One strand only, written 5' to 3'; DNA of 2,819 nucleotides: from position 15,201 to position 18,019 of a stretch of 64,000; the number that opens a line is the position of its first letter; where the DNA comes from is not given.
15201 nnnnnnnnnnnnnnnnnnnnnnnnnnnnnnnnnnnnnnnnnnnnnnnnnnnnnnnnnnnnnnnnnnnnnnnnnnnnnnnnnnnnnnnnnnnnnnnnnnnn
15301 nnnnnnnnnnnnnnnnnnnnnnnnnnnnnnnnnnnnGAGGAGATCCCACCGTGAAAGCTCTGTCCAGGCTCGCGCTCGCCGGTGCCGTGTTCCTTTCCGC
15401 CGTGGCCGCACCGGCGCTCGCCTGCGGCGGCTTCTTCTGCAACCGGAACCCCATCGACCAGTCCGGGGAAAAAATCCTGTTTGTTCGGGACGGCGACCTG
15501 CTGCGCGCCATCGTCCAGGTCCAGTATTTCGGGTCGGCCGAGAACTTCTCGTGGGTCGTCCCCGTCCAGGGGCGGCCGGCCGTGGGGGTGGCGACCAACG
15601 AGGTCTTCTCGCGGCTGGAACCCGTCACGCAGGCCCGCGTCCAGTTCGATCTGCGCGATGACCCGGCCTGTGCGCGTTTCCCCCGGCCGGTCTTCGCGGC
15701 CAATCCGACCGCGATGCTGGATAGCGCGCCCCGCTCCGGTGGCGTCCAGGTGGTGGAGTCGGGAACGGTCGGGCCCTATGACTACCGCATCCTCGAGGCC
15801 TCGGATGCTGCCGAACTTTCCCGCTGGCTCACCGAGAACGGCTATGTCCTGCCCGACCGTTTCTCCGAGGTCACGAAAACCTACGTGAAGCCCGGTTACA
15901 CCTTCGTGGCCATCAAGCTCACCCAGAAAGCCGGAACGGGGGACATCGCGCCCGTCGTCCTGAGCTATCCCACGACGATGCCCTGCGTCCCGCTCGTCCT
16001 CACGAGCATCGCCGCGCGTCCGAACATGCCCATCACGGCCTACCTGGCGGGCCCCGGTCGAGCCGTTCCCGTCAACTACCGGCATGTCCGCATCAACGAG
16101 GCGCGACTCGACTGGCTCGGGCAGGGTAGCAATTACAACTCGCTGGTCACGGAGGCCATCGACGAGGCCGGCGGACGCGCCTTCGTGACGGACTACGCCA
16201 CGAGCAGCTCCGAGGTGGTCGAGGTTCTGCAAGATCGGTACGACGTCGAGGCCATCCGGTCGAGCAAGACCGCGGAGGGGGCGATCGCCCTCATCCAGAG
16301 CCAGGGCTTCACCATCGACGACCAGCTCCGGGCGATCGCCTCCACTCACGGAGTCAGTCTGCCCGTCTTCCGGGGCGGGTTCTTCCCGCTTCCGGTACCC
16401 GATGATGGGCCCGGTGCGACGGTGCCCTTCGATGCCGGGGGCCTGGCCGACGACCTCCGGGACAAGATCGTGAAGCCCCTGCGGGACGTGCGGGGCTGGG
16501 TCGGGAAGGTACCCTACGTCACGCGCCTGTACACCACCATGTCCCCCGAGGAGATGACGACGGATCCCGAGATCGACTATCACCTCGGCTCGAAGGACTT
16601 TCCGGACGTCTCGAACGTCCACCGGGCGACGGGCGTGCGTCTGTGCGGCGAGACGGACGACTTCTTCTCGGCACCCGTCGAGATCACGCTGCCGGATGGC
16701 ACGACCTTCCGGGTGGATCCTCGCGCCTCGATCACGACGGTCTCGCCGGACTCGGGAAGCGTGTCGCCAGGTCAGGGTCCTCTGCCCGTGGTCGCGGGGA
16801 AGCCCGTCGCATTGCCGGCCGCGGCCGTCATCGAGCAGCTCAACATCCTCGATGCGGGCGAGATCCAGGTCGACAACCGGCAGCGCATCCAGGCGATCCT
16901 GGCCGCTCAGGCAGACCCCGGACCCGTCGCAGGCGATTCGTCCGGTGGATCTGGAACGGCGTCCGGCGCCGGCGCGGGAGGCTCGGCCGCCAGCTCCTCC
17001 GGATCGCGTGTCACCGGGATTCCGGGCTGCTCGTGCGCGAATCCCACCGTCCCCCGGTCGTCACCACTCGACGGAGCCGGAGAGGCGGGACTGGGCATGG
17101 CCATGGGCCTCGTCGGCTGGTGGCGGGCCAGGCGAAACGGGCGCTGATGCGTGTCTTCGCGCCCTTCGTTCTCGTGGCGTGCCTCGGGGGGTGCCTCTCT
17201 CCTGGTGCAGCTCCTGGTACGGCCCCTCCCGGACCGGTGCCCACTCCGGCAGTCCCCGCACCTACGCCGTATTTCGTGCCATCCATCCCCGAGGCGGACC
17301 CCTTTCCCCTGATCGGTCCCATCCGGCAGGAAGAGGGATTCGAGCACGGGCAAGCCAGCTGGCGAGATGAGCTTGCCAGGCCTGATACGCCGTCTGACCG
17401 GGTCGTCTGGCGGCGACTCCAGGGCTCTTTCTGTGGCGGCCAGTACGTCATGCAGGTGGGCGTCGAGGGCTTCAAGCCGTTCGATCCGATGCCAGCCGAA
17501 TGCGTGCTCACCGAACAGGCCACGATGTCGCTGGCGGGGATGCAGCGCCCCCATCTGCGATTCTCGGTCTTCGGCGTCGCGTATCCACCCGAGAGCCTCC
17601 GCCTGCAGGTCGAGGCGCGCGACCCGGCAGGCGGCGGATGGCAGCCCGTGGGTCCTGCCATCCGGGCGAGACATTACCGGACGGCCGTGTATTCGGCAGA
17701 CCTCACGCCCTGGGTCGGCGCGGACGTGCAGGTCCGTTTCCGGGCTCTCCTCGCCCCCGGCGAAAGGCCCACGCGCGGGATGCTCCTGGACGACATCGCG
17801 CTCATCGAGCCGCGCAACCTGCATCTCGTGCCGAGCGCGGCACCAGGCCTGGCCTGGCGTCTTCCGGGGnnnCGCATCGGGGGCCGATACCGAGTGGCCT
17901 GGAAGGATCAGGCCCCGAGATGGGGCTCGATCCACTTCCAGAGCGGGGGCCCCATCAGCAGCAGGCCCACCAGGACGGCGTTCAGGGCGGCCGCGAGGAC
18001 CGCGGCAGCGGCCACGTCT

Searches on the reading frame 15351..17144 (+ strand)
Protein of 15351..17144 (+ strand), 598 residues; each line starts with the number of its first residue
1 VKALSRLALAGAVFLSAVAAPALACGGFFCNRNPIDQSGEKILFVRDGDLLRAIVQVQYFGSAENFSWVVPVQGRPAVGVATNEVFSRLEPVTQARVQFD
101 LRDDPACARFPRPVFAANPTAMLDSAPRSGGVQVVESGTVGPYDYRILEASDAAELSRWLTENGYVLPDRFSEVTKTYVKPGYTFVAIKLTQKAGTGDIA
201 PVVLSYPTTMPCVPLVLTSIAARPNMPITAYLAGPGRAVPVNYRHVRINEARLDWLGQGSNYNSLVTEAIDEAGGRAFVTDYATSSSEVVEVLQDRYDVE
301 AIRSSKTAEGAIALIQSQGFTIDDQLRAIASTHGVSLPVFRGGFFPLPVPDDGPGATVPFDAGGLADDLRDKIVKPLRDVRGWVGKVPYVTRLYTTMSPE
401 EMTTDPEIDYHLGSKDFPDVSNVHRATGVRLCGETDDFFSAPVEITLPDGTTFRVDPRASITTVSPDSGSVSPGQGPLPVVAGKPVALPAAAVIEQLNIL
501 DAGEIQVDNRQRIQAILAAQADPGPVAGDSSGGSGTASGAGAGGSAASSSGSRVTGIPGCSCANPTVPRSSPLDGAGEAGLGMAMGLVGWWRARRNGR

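Call 6: search_protein_families(library=ncbifam, proteins=[window:15351-17144:+], max_evalue=10)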
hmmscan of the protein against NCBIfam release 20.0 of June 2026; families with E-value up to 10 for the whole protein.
window:15351-17144:+ (598 aa): 1 family
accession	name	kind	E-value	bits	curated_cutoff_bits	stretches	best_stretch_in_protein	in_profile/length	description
NF038033.1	FEA1_rel_lipo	equivalog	7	5.2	250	0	529-565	34-70/406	FEA1-related lipoprotein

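Call 7: search_protein_families(library=pfam, proteins=[window:15351-17144:+], max_evalue=10)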
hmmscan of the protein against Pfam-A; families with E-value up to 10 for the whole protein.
window:15351-17144:+ (598 aa): 2 families
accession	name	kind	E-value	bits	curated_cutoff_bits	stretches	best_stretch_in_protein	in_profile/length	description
PF10092.14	DUF2330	-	4.6e-31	108.5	24.7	1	21-244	3-224/279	Uncharacterized protein conserved in bacteria (DUF2330)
PF18203.6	IPTL-CTERM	-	5.3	7.4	20.8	0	581-595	14-28/28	IPTL-CTERM motif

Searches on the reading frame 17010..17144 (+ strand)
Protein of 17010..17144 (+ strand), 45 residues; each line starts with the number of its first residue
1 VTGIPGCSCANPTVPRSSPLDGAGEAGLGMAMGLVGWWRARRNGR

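Call 9: search_protein_families(library=ncbifam, proteins=[window:17010-17144:+], max_evalue=10)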
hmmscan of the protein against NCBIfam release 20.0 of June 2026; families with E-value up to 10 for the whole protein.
seq(45 aa): 1 family
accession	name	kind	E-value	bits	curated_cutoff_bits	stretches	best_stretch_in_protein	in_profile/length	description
TIGR03382.1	GC_trans_RRR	domain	4.8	8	15.85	1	26-42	9-25/27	MYXO-CTERM sorting domain-containing protein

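Call 10: search_protein_families(library=pfam, proteins=[window:17010-17144:+], max_evalue=10)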
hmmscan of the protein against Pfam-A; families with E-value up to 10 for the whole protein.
seq(45 aa): 1 family
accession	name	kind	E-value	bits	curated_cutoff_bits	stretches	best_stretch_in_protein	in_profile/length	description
PF18203.6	IPTL-CTERM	-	0.042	14.1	20.8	1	28-42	14-28/28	IPTL-CTERM motif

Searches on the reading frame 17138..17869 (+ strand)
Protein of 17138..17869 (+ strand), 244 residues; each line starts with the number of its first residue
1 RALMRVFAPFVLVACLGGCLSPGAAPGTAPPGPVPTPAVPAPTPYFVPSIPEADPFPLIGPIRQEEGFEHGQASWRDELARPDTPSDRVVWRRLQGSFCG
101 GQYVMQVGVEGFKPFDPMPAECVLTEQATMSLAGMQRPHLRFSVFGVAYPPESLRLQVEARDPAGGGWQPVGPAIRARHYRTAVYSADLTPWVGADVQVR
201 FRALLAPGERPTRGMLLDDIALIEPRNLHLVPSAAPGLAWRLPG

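Call 33: search_protein_families(library=pfam, proteins=[window:17138-17869:+], max_evalue=0.01)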
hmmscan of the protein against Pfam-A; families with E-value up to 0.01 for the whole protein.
window:17138-17869:+ (244 aa): 0 families

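Call 65: search_protein_families(library=ncbifam, proteins=[window:17147-17869:+], max_evalue=0.1)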
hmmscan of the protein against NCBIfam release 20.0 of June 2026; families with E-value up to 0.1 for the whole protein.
window:17147-17869:+ (241 aa): 0 families

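Call 77: search_solved_structures(query=window:17147-17869:+, max_evalue=1)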
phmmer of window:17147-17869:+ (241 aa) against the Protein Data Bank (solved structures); distinct sequences matched with E-value up to 1: 0.
